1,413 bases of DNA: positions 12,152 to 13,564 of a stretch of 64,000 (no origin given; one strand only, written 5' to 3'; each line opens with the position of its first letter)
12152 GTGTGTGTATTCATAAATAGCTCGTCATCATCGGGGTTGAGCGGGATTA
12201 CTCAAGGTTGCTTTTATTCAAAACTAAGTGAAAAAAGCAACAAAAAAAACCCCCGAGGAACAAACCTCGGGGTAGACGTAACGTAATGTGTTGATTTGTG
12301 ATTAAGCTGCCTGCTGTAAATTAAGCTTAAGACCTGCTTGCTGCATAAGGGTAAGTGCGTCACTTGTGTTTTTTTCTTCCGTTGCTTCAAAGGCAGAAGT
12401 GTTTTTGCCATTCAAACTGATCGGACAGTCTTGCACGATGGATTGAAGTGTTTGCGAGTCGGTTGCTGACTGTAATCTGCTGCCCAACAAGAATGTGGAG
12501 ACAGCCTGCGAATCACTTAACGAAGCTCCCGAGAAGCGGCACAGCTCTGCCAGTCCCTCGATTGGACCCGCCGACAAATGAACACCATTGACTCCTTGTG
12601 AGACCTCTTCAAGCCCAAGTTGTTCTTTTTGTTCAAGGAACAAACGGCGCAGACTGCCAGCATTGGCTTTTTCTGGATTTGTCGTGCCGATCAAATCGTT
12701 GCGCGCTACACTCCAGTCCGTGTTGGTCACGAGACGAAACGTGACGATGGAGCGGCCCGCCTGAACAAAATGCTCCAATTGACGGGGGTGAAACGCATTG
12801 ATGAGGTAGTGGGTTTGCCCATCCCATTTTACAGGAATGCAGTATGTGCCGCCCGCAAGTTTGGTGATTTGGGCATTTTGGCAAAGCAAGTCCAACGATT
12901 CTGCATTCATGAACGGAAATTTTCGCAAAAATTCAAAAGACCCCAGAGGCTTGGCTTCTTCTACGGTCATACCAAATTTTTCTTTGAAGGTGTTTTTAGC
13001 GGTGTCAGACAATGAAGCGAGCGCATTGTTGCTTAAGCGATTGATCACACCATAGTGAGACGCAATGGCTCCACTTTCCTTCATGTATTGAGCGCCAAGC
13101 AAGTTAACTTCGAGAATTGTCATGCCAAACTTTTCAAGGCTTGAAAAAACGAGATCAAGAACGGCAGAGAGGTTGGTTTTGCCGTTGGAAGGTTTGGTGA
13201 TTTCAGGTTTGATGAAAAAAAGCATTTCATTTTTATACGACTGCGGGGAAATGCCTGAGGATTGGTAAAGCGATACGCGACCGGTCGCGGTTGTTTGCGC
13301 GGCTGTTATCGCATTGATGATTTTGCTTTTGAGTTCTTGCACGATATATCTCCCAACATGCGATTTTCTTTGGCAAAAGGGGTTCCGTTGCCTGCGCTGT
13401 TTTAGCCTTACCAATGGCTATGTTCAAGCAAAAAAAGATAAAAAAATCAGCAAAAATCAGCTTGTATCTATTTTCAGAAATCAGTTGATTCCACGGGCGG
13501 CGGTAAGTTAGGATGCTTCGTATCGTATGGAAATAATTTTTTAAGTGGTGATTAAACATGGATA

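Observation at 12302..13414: Expanded, diverged nucleoside-diphosphate-kinase-fold protein (300+ aa) in a small variable region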

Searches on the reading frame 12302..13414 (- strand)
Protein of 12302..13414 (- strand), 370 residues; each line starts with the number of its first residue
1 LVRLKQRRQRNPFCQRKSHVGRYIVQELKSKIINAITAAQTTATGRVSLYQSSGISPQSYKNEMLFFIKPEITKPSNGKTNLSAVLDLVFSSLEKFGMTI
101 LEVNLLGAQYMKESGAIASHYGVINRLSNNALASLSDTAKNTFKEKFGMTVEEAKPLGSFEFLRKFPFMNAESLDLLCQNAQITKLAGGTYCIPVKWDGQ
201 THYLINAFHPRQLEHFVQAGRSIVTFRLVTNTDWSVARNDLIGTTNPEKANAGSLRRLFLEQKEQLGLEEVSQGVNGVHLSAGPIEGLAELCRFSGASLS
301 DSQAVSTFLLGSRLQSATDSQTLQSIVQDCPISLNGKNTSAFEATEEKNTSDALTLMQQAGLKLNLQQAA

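Call 3: search_protein_families(library=pfam, proteins=[window:12302-13414:-], max_evalue=1)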
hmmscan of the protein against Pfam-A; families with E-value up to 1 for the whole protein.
window:12302-13414:- (370 aa): 1 family
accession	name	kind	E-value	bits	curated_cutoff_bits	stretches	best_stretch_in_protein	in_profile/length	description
PF00334.24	NDK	-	0.033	14.5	27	1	231-264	76-109/135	Nucleoside diphosphate kinase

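Call 4: search_protein_families(library=ncbifam, proteins=[window:12302-13414:-], max_evalue=1)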
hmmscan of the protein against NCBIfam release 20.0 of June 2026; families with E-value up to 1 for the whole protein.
window:12302-13414:- (370 aa): 4 families
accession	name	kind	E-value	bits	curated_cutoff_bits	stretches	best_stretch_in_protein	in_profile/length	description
NF011114.0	PRK14542.1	equivalog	0.0028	17.3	250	1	234-265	79-111/137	nucleoside-diphosphate kinase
NF001908.0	PRK00668.1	equivalog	0.0073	16.1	155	1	212-265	62-113/141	nucleoside-diphosphate kinase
NF011116.0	PRK14545.1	equivalog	0.049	13.8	217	1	239-261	87-109/139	nucleoside-diphosphate kinase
NF011113.0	PRK14541.1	equivalog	0.18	11.9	255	1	235-264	80-110/140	nucleoside-diphosphate kinase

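Call 5: search_solved_structures(query=window:12302-13414:-, max_evalue=10, show_alignments=3)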
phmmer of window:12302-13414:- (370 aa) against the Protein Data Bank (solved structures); distinct sequences matched with E-value up to 10: 8.
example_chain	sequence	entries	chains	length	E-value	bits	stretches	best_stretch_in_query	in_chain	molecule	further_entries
3pj9_A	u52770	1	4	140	0.18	14.1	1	211-262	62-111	Nucleoside diphosphate kinase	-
4dut_A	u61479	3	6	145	0.24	13.6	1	196-261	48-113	Nucleoside diphosphate kinase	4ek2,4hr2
3vgu_A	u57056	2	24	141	0.35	13.1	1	227-261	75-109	Nucleoside diphosphate kinase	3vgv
3vgs_A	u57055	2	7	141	0.37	13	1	227-261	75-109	Nucleoside diphosphate kinase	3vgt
6aes_A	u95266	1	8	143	0.72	12.1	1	215-260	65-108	Nucleoside diphosphate kinase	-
5x00_A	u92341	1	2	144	0.96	11.7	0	215-258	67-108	Nucleoside diphosphate kinase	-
6ay1_A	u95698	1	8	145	1.6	10.9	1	198-263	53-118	Nucleoside diphosphate kinase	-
6u8y_E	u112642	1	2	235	1.8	10.7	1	11-101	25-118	Monovalent cation/H+ antiporter subunit B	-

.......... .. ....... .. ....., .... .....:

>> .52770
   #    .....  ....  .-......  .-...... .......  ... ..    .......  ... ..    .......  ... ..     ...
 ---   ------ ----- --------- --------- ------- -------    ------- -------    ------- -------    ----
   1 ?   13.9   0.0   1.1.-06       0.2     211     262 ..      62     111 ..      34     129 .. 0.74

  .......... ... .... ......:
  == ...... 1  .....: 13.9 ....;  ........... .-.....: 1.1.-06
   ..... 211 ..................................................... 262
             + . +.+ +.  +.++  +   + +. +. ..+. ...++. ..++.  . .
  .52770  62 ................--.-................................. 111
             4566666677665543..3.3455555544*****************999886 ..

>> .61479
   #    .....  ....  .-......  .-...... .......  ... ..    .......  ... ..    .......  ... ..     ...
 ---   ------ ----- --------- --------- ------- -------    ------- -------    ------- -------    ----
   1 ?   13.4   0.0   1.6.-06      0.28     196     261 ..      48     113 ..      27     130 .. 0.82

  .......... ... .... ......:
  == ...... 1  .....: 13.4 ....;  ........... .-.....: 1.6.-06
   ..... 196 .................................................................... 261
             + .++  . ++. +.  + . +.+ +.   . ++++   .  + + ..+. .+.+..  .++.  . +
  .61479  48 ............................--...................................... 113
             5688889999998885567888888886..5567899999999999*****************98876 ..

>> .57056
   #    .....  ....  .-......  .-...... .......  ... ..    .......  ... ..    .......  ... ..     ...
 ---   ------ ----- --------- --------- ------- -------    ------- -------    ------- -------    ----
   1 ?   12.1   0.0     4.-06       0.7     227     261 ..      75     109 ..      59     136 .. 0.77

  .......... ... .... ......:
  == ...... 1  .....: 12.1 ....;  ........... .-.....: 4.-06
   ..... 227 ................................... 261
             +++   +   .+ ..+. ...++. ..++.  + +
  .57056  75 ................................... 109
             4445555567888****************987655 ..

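Call 6: find_homologous_proteins(query=window:12302-13414:-, max_evalue=0.001)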
Query window:12302-13414:- (370 aa): 631 proteins with E <= 0.001 among 7460 candidates; the best 120 are listed.
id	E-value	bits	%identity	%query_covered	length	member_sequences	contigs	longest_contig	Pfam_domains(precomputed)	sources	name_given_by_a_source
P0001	5.6e-221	750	100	94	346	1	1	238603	-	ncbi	-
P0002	1.4e-146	506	66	94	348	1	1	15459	-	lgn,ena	-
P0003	1.8e-130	453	61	92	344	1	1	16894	-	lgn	-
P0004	1.9e-127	443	58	92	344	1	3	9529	-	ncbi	-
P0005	1.2e-126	440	57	91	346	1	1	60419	-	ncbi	-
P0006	4.8e-112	392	53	91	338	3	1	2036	-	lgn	-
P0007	7.0e-111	389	53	89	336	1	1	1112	-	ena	-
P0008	1.5e-110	387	53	90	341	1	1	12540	-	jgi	jgi:hypothetical protein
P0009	3.8e-109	383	52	90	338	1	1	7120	-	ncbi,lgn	ncbi:MAG TPA: hypothetical protein VGF14_05675 [Alphaproteobacteria bacterium]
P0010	1.8e-108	381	51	90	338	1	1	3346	-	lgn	-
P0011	4.4e-107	376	50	91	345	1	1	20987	-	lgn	-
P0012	2.0e-106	374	52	91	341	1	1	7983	-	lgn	-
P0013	7.2e-104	365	49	91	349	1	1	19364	-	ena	-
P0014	9.1e-103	362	53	80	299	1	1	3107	-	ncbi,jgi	jgi:hypothetical protein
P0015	8.4e-101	355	48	90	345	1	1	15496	-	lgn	-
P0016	1.0e-90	322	46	90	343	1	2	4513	PF00334.25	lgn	-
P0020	2.4e-89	318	48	90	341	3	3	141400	PF00334.25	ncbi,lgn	-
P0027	2.0e-88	315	48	90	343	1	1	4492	PF00334.25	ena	-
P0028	2.1e-88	315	49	81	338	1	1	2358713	-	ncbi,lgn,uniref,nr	ncbi:nucleoside-diphosphate kinase [Mucilaginibacter auburnensis]|uniref:Uncharacterized protein n=1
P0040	3.8e-86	307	48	89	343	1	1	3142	PF00334.25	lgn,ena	-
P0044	6.6e-86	306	47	90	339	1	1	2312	PF00334.25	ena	-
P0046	6.9e-86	306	46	89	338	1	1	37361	PF00334.25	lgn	-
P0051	1.2e-85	306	47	90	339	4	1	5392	PF00334.25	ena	-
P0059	3.2e-85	304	47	89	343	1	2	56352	PF00334.25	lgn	-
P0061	3.5e-85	304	46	90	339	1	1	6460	PF00334.25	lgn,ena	-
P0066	6.8e-85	303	45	91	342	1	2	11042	PF00334.25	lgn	-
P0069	1.8e-84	302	47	90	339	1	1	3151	PF00334.25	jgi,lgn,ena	-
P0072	2.8e-84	301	46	91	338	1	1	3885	PF00334.25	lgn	-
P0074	3.9e-84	301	45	91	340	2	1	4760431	-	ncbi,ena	-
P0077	5.2e-84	300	46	90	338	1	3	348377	PF00334.25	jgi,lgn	-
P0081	1.3e-83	299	49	81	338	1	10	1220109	PF00334.25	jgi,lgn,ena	jgi:nucleoside diphosphate kinase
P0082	1.5e-83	299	43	91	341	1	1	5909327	-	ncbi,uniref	ncbi:hypothetical protein ACE193_09320 [Bernardetia sp. OM2101]|uniref:hypothetical protein n=1 Tax=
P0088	3.7e-83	297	46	91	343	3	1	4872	PF00334.25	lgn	-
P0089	3.7e-83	297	45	90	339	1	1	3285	PF00334.25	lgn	-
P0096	6.8e-83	297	45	92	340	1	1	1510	PF00334.25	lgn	-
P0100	1.3e-82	296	49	81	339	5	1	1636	PF00334.25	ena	-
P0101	1.4e-82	296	45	90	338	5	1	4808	PF00334.25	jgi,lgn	jgi:nucleoside diphosphate kinase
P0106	2.0e-82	295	47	90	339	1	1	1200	PF00334.25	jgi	jgi:nucleoside diphosphate kinase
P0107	2.1e-82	295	48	81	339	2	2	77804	PF00334.25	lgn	-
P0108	2.2e-82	295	46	89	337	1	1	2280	PF00334.25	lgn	-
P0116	4.0e-82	294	49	81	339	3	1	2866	PF00334.25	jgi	-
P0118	4.3e-82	294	45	90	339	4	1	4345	PF00334.25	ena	-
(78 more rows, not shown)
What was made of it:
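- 12302..13342 (-): Coding sequence of the expanded NDK-fold protein (346 aa plus stop), starting at GTG 13342-13340. A 346-aa product 100% identical to P0001 (call 6).
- On Expanded ~340-aa NDK-like family (unnamed; defined here by alignment A1): The 120 listed homologues (of 631 at E<=1e-3) are about 338-345 aa, and most cover 88-94% of the 370-aa query ORF (a minority about 80%) (call 6).
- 631 hits at E<=1e-3 in the 90%-clustered database, the best 120 of them about 338-345 aa over roughly 90% of the query (call 6).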

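Call 12: search_solved_structures(query=A1, max_evalue=1, show_alignments=2)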
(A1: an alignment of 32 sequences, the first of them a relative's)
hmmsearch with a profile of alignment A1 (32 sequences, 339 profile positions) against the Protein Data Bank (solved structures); distinct sequences matched with E-value up to 1: 19.
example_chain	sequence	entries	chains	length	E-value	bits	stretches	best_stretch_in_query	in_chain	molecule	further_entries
1nhk_R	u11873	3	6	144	0.0076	18.8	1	188-237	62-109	NUCLEOSIDE DIPHOSPHATE KINASE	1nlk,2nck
6ay1_A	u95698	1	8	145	0.021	17.4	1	186-238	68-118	Nucleoside diphosphate kinase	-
3vgs_A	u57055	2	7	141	0.026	17.1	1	199-236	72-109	Nucleoside diphosphate kinase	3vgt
3vgu_A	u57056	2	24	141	0.026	17.1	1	199-236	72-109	Nucleoside diphosphate kinase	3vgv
3pj9_A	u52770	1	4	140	0.028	17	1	205-237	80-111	Nucleoside diphosphate kinase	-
4dut_A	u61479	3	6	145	0.031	16.9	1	173-237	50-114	Nucleoside diphosphate kinase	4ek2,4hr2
2hur_A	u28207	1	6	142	0.031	16.8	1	190-241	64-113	NUCLEOSIDE DIPHOSPHATE KINASE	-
3vvu_A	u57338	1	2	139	0.044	16.3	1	188-234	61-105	Nucleoside diphosphate kinase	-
1xqi_A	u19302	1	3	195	0.055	16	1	188-267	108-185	Nucleoside diphosphate kinase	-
6aes_A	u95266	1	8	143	0.09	15.3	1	190-235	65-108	Nucleoside diphosphate kinase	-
3vvt_A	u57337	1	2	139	0.098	15.2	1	195-234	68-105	Nucleoside diphosphate kinase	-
5v6d_A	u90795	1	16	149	0.15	14.6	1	213-236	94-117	Nucleoside diphosphate kinase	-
8hdv_A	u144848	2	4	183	0.15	14.6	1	57-126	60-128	De novo design cavitated protein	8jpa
4wbf_A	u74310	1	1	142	0.15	14.6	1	199-235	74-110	Nucleoside diphosphate kinase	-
4s0m_A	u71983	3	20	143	0.15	14.5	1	199-235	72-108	Nucleoside diphosphate kinase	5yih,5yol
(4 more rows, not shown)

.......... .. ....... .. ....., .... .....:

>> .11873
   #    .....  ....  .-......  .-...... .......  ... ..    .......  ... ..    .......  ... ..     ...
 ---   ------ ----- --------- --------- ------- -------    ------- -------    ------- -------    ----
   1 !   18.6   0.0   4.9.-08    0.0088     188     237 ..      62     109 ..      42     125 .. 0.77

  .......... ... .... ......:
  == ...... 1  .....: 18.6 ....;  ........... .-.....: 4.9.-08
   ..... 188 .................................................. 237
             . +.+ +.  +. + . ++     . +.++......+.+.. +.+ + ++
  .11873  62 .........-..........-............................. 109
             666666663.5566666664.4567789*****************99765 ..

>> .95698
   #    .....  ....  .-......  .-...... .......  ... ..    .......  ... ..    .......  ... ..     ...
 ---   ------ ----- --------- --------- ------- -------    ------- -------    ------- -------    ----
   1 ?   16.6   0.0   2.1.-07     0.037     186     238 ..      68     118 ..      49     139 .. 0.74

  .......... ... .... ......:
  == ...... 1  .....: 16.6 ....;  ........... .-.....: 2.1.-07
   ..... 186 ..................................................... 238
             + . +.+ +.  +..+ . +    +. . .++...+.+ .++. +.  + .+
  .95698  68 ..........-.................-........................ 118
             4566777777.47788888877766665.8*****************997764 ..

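Call 13: find_encoding_contigs(protein=P0001, flank=6000, max_places=3)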
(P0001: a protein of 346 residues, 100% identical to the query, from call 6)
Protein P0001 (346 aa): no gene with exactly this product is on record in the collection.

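Call 14: list_cluster_members(proteins=[P0001, P0004, P0005, P0020, P0028, P0074, P0082, P0081])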
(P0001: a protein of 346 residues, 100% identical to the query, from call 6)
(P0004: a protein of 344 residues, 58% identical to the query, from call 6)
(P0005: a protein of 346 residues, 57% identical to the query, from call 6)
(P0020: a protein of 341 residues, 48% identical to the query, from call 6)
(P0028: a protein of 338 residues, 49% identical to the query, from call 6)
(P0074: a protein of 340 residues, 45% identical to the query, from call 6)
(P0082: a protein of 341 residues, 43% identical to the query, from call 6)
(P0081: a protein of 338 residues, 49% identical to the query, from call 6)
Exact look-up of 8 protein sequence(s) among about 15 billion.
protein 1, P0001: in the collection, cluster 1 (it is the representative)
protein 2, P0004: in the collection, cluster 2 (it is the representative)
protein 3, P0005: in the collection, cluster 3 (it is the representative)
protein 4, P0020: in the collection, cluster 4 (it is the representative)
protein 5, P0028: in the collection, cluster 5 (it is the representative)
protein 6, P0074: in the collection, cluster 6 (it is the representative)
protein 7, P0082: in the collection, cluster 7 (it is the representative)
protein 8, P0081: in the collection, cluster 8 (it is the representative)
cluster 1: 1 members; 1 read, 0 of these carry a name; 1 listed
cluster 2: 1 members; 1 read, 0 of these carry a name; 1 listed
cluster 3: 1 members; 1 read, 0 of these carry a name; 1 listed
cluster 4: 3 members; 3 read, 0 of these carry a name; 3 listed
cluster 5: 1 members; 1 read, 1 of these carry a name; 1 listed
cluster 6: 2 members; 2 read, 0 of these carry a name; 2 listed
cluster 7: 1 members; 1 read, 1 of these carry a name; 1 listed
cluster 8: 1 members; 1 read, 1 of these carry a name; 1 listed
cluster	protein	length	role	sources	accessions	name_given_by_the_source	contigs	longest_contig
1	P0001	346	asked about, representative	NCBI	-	-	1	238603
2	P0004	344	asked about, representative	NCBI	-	-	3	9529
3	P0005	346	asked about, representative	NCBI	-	-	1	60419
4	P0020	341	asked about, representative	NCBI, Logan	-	-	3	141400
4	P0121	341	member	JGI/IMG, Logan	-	-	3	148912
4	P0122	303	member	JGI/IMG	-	-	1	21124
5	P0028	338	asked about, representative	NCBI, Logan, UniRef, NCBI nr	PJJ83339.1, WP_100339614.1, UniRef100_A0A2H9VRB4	nucleoside-diphosphate kinase [Mucilaginibacter auburnensis] | Uncharacterized protein n=1 Tax=Mucilaginibacter auburnensis TaxID=1457233 ... | hypothetical protein [Mucilaginibacter auburnensis]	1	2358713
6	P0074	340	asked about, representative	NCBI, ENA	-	-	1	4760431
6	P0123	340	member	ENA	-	-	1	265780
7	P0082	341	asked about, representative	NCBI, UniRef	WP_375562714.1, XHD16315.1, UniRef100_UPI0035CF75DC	hypothetical protein ACE193_09320 [Bernardetia sp. OM2101] | hypothetical protein n=1 Tax=Bernardetia sp. OM2101 TaxID=3344876 RepID=UPI0035CF75DC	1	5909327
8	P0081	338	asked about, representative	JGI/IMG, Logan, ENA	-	nucleoside diphosphate kinase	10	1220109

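Call 16: find_related_loci(query=A1, collection=genome_contigs, flank=8000)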
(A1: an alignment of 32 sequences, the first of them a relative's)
Query A1 (346 aa) in genome_contigs; peptide patterns used: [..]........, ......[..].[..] (x = any residue, [..] = any of these).
213 stretches matched a pattern; 182 encode a relative of the query (tblastn E <= 1e-3); the best 80 are kept; 80 distinct loci.
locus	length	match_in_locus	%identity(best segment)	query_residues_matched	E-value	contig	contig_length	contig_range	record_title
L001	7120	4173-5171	52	1-334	2e-118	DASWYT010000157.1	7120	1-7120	MAG TPA_asm: Alphaproteobacteria bacterium isolate SMAG_U3719 k141_184666, whole genome shotgun sequence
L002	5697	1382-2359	48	8-335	3e-98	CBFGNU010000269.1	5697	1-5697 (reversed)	MAG TPA_asm: uncultured Mucilaginibacter sp. isolate ERR5385031_metabat2_6 genome assembly, contig: ERZ27258718.1057, wh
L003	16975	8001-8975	48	8-334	1e-96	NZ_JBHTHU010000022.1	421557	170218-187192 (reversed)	Mucilaginibacter calamicampi strain CCUG 63418 GCM70027560_5, whole genome shotgun sequence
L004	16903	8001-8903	50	37-336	3e-95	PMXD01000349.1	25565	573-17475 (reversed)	MAG: Bacteroidetes bacterium isolate bog_950 73.20110700_S3M.57_contig_12587, whole genome shotgun sequence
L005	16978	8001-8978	47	8-334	1e-94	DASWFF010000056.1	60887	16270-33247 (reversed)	MAG TPA_asm: Puia sp. isolate SMAG_U2782 k141_3760294, whole genome shotgun sequence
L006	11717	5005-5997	46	1-334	2e-94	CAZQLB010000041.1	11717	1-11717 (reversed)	MAG TPA_asm: uncultured Pseudobdellovibrionaceae bacterium isolate SRP296810_co1_2 genome assembly, contig: NODE_6585_le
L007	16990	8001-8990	46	4-334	2e-94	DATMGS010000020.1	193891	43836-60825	MAG TPA_asm: Puia sp. isolate SMAG_U13495 k141_1520333, whole genome shotgun sequence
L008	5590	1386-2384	45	3-336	4e-94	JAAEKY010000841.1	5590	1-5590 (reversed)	MAG: Desulfobacteraceae bacterium isolate Bco_6 BcoG_CONTIG3223236, whole genome shotgun sequence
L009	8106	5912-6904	46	3-335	7e-94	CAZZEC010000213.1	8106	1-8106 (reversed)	MAG TPA_asm: uncultured Bacteroidia bacterium isolate SRP128890_co1_232 genome assembly, contig: NODE_12441_length_8106_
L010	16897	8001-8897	50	37-334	7e-93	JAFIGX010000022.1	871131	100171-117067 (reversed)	MAG: Pseudobacter sp. isolate HJP_bin9 k141_208963, whole genome shotgun sequence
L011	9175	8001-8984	46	8-336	1e-92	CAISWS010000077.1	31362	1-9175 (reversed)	MAG: uncultured Bacteroidetes bacterium isolate AM3_bin-0905 genome assembly, contig: bin-0905:077/527, whole genome sho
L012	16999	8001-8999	45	1-335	1e-92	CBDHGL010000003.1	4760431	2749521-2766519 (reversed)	MAG: Bacteroidia bacterium isolate a63af478-0d9e-4676-b23b-475732d327f0 genome assembly, contig: contig_3, whole genome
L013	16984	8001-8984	47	8-336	1e-92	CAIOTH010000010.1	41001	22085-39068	MAG: uncultured Bacteroidetes bacterium isolate Umea3_bin-1751 genome assembly, contig: bin-1751:010/174, whole genome s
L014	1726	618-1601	47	8-336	2e-97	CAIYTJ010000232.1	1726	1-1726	MAG: uncultured Bacteroidales bacterium isolate Umea2_bin-1854 genome assembly, contig: bin-1854:232/738, whole genome s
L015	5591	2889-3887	46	1-335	1e-91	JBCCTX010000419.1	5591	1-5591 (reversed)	MAG: Bacteroidota bacterium isolate P01_D01_bin.90 k141_2542208_length_5591_cov_27.5424, whole genome shotgun sequence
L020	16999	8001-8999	43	2-335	3e-90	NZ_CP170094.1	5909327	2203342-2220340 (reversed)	Bernardetia sp. OM2101 chromosome, complete genome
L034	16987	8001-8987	45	6-335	8e-88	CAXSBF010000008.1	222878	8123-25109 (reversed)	MAG: uncultured Pyrinomonadaceae bacterium isolate private_X16_metawrap_bin.8 genome assembly, contig: private_X16_metaw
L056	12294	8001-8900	49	37-335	2e-90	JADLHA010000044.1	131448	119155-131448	MAG: Saprospiraceae bacterium isolate SJ462 c_000001517279, whole genome shotgun sequence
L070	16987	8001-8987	42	4-334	4e-81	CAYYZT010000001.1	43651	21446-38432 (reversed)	MAG TPA_asm: uncultured Chitinophaga sp. isolate SRP344714_co2_369 genome assembly, contig: NODE_2027_length_43651_cov_4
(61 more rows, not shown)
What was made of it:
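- On Secreted NDK effectors of pathogens: Carriers are mostly free-living (call 16).
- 182 loci among 185,579 species representatives (call 16). The family is rare: 182 of 185,579 species representatives (call 16). The family is dominated by free-living environmental bacteria (call 16).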
